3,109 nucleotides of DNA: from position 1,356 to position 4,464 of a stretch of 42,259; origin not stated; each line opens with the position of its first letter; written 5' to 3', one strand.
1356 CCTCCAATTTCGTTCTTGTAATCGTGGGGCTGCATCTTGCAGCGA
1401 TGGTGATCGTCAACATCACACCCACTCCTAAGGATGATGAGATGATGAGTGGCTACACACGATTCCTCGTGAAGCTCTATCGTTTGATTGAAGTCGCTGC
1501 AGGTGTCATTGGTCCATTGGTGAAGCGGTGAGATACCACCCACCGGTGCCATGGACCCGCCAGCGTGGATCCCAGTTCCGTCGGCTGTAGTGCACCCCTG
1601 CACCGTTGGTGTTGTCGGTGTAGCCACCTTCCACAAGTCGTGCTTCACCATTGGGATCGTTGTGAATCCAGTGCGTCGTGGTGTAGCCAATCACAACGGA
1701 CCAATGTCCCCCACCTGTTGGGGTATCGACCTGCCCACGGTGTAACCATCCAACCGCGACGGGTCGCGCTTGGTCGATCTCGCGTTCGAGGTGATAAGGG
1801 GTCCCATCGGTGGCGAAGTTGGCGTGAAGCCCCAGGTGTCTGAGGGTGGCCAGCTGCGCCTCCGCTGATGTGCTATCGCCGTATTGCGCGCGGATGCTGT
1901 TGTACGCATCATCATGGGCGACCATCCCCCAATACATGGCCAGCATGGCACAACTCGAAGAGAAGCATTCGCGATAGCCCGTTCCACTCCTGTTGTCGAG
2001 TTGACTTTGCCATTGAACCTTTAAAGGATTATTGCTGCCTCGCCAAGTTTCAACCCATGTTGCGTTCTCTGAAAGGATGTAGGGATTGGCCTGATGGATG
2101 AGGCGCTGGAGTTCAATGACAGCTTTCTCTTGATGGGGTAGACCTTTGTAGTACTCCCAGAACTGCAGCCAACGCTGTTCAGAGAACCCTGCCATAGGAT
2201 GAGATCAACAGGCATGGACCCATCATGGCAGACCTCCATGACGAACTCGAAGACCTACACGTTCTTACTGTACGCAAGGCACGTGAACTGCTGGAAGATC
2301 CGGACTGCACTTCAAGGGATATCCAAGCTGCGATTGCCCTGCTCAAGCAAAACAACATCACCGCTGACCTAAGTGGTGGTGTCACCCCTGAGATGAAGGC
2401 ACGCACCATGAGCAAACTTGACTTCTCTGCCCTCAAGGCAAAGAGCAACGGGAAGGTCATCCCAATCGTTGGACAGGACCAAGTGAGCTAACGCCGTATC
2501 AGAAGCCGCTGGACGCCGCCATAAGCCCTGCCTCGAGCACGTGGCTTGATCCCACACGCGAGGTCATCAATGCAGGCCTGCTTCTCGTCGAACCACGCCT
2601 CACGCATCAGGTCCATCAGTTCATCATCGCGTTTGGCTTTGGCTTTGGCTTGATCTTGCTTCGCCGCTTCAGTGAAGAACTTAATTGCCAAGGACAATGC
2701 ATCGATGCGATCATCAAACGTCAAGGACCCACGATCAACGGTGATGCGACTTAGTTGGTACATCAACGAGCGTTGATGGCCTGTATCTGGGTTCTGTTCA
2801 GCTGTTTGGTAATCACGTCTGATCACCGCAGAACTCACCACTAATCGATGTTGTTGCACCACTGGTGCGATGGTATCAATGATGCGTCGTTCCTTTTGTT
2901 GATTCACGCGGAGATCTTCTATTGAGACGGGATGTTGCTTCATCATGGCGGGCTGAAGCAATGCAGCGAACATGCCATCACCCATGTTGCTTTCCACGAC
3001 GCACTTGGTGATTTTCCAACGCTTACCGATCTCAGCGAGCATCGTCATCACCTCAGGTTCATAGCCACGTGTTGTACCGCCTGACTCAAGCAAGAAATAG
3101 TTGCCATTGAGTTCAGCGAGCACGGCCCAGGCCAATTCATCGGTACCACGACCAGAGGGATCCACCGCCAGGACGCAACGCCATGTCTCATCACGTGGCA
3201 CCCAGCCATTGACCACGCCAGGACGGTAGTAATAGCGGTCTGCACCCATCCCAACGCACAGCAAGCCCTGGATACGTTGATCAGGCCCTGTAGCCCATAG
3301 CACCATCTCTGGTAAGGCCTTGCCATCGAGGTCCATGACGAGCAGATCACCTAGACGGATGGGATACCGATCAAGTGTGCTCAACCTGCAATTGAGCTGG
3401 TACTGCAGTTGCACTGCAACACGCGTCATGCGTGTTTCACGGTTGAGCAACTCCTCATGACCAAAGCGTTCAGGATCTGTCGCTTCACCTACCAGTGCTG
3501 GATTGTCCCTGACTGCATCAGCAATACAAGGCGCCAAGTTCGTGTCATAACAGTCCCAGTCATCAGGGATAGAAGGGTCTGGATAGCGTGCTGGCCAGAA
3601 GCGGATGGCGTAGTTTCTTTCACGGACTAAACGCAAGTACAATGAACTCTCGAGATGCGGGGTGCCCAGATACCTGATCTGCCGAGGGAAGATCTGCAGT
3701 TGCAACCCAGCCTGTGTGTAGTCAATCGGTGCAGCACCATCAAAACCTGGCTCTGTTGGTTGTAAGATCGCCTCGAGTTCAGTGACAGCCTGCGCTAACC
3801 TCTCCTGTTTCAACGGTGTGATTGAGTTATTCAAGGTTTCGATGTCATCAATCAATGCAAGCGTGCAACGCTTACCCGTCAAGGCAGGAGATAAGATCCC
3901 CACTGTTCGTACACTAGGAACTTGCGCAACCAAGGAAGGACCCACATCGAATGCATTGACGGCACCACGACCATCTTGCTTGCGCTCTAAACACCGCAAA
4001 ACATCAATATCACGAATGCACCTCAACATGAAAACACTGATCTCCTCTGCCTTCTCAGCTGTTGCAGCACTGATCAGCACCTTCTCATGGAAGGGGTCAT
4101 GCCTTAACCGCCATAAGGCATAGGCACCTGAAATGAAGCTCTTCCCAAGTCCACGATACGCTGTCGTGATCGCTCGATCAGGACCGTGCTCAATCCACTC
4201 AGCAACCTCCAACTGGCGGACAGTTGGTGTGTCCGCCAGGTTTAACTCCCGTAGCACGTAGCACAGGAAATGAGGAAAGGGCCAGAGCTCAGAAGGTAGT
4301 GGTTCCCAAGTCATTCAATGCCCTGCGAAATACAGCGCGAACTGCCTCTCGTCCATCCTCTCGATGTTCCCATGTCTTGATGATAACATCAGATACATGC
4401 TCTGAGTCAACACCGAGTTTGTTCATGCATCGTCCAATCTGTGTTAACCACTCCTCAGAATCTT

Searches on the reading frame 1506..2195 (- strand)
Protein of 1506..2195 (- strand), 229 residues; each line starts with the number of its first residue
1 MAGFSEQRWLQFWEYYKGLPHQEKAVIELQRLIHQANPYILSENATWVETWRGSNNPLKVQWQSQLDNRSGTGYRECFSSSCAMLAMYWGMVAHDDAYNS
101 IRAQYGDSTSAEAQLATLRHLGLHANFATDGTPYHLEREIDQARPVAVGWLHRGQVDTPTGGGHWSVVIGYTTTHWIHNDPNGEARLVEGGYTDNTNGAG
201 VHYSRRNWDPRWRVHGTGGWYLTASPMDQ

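Call 53: search_protein_families(library=pfam, max_evalue=0.001, proteins=[window:1506-2195:-])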
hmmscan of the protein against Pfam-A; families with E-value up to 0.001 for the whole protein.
window:1506-2195:- (229 aa): 2 families
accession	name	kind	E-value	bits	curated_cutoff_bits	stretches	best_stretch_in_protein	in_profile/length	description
PF13529.12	Peptidase_C39_2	-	1.8e-07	32.3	24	1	58-182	1-143/143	Peptidase_C39 like family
PF12385.14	Peptidase_C70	-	6.8e-05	23.2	19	1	75-185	18-127/141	Papain-like cysteine protease AvrRpt2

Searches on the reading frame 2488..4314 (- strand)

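Call 53: search_protein_families(library=pfam, max_evalue=0.001, proteins=[window:2488-4314:-])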
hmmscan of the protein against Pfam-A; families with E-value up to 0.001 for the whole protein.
window:2488-4314:- (608 aa): 1 family
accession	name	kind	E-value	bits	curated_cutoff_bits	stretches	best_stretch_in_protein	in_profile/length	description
PF22530.2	Terminase-T7_RNaseH-like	-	1.3e-35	122.3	27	1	384-491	1-108/108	Terminase Bacteriophage T7, Ribonuclease H-like domain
